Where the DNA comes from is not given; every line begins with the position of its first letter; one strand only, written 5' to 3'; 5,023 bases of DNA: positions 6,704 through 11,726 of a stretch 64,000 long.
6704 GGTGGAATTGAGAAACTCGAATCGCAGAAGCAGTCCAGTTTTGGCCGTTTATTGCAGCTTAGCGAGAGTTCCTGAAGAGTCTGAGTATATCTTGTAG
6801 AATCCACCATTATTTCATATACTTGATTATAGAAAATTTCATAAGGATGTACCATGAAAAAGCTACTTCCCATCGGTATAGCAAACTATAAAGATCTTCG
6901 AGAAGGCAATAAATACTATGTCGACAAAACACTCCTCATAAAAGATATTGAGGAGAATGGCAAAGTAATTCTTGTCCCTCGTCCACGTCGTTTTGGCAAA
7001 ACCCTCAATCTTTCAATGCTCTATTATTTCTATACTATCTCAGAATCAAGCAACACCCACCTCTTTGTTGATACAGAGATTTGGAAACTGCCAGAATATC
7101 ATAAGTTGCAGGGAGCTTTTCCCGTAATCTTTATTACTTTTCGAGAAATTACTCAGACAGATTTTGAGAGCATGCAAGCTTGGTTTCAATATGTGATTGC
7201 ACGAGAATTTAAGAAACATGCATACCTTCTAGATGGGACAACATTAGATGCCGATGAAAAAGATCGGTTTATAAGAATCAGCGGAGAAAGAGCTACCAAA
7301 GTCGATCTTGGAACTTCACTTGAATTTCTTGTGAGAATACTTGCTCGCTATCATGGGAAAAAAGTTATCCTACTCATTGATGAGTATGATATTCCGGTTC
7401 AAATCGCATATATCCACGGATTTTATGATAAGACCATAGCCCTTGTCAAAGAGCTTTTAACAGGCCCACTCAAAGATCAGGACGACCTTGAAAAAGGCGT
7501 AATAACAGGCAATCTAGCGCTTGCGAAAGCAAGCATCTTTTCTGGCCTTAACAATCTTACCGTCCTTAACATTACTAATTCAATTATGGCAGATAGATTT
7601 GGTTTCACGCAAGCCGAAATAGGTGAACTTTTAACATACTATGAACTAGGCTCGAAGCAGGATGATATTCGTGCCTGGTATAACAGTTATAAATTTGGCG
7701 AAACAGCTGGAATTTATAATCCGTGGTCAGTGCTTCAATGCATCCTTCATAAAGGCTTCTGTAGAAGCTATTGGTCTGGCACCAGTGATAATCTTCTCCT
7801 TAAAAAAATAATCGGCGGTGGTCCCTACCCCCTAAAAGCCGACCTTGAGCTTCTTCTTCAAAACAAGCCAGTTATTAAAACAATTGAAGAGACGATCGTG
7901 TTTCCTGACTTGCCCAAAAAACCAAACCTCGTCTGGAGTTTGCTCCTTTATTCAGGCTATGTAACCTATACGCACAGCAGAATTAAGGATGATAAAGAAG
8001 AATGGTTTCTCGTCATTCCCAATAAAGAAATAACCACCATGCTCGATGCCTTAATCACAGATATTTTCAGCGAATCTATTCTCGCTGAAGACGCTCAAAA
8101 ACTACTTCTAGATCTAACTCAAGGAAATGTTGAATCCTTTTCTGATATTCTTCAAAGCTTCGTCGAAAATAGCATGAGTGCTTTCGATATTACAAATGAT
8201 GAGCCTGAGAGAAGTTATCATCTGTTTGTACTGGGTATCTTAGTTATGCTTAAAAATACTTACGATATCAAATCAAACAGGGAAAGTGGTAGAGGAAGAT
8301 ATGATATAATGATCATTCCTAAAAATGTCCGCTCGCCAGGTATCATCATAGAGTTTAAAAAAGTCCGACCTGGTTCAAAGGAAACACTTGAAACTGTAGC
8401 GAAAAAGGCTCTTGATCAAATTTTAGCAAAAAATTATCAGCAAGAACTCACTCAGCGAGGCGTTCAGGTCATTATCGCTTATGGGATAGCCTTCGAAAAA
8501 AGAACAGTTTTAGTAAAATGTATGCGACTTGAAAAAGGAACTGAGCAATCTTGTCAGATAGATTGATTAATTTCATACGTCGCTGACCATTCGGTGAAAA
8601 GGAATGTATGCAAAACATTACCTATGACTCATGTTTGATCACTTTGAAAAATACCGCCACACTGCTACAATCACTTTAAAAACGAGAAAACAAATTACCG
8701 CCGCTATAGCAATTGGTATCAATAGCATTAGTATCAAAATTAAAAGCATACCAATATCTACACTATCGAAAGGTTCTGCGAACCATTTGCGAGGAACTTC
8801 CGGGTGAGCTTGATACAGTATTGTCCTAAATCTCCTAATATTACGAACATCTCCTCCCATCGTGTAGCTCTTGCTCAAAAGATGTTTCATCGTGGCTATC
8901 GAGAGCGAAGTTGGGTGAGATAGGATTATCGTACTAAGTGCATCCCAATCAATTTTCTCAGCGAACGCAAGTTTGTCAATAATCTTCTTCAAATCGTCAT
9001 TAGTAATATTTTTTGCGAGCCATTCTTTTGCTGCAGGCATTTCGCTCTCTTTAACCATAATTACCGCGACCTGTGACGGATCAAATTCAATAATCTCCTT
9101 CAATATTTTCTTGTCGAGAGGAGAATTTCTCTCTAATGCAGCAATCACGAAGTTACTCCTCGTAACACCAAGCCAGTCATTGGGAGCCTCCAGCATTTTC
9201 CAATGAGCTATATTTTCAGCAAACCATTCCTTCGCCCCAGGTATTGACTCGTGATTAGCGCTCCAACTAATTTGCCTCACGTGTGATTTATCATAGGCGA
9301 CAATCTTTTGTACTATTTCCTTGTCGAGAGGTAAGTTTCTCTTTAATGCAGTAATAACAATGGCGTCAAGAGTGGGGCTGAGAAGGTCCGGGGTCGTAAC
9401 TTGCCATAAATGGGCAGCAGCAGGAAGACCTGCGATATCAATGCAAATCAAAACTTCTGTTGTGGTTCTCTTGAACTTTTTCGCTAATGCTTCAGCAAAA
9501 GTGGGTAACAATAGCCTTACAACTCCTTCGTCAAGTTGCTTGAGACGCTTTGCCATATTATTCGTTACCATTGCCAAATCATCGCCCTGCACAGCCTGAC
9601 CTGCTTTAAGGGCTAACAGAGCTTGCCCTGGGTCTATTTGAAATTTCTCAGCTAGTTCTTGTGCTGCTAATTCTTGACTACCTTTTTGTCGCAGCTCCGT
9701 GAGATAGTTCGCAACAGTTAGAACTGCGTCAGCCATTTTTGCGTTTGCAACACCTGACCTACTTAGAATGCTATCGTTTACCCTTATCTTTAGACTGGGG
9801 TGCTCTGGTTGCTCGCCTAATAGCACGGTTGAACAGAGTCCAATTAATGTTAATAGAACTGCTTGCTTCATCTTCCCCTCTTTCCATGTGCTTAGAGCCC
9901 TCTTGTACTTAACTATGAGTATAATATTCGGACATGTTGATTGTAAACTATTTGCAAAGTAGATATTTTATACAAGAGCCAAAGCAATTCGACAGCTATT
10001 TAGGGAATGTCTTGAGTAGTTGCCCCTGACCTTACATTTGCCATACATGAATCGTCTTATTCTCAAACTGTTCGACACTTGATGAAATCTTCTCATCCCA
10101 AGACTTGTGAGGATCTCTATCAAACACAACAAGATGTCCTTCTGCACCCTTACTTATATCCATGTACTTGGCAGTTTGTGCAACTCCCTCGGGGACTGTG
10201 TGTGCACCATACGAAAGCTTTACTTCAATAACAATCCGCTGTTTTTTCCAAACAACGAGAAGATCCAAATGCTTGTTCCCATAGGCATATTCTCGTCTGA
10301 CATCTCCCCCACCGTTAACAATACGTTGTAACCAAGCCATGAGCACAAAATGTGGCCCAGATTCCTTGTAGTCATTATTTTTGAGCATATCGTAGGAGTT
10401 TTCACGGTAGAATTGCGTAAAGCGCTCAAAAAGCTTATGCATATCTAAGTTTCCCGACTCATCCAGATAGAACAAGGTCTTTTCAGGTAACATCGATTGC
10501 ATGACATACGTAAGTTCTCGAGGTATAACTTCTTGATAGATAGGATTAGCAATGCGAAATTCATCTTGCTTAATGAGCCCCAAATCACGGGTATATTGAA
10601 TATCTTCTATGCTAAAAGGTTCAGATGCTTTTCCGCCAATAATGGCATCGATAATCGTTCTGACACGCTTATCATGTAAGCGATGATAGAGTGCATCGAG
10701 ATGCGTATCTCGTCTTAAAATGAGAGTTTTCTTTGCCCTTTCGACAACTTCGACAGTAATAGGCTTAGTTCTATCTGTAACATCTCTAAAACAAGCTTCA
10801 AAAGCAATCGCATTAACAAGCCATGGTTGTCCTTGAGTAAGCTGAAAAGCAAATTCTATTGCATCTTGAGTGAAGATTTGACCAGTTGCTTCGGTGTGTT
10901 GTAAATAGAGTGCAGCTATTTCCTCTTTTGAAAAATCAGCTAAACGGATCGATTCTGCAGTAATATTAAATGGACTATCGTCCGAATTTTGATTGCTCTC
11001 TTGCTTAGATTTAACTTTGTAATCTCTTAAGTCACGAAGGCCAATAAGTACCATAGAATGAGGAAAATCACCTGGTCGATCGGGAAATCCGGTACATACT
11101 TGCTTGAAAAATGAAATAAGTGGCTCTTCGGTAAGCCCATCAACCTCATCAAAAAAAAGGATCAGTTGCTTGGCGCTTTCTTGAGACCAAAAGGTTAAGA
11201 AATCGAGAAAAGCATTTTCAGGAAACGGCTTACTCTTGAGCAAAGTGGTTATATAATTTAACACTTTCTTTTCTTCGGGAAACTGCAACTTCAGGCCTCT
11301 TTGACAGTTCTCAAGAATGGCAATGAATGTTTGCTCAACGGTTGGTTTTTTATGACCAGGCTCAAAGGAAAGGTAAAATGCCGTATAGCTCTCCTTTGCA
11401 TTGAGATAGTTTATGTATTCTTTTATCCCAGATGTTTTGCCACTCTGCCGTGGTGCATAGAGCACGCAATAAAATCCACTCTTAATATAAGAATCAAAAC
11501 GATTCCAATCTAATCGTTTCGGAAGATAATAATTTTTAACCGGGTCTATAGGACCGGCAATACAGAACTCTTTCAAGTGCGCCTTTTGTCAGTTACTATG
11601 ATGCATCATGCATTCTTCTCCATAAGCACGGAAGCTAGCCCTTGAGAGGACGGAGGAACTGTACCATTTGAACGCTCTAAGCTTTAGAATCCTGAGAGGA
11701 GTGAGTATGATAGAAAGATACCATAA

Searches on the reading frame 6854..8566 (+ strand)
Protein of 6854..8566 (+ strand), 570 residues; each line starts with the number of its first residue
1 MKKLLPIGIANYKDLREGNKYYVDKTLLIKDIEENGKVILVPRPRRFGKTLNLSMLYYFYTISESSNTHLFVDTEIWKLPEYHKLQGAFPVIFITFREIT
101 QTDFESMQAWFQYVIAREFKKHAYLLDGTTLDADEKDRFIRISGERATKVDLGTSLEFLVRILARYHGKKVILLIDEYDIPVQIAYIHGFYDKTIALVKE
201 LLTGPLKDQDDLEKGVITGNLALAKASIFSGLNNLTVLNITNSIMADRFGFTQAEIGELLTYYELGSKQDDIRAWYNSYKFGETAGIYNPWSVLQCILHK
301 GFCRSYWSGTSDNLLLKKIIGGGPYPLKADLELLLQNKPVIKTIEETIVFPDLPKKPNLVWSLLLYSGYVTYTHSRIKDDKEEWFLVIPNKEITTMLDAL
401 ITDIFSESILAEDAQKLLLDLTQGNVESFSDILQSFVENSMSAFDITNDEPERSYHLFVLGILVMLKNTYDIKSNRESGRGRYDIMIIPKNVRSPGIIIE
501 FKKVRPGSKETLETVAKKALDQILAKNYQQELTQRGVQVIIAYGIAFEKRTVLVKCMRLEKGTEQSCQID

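Call 33: search_protein_families(library=pfam, proteins=[window:6854-8566:+], max_evalue=0.001)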
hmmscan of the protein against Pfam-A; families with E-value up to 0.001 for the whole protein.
window:6854-8566:+ (570 aa): 2 families
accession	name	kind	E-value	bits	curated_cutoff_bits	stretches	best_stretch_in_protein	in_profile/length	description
PF09820.16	AAA-ATPase_like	-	1.3e-41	143.1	26.1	1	6-229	1-201/201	Predicted AAA-ATPase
PF08011.17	PDDEXK_9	-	2.9e-17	63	25.5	1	451-554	2-102/105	PD-(D/E)XK nuclease superfamily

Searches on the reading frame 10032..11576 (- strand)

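Call 33: search_protein_families(library=pfam, proteins=[window:10032-11576:-], max_evalue=0.001)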
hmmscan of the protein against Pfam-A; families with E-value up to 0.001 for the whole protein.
window:10032-11576:- (514 aa): 3 families
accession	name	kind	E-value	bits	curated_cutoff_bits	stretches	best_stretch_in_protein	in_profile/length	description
PF14516.12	AAA_35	-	6.3e-09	35.5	27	1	197-339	184-315/331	AAA-like domain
PF01637.24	ATPase_2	-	0.00023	21.5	33.2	1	37-146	23-120/225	ATPase domain predominantly from Archaea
PF12686.12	DUF3800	-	0.00079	20.6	21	0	368-462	1-49/149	Protein of unknown function (DUF3800)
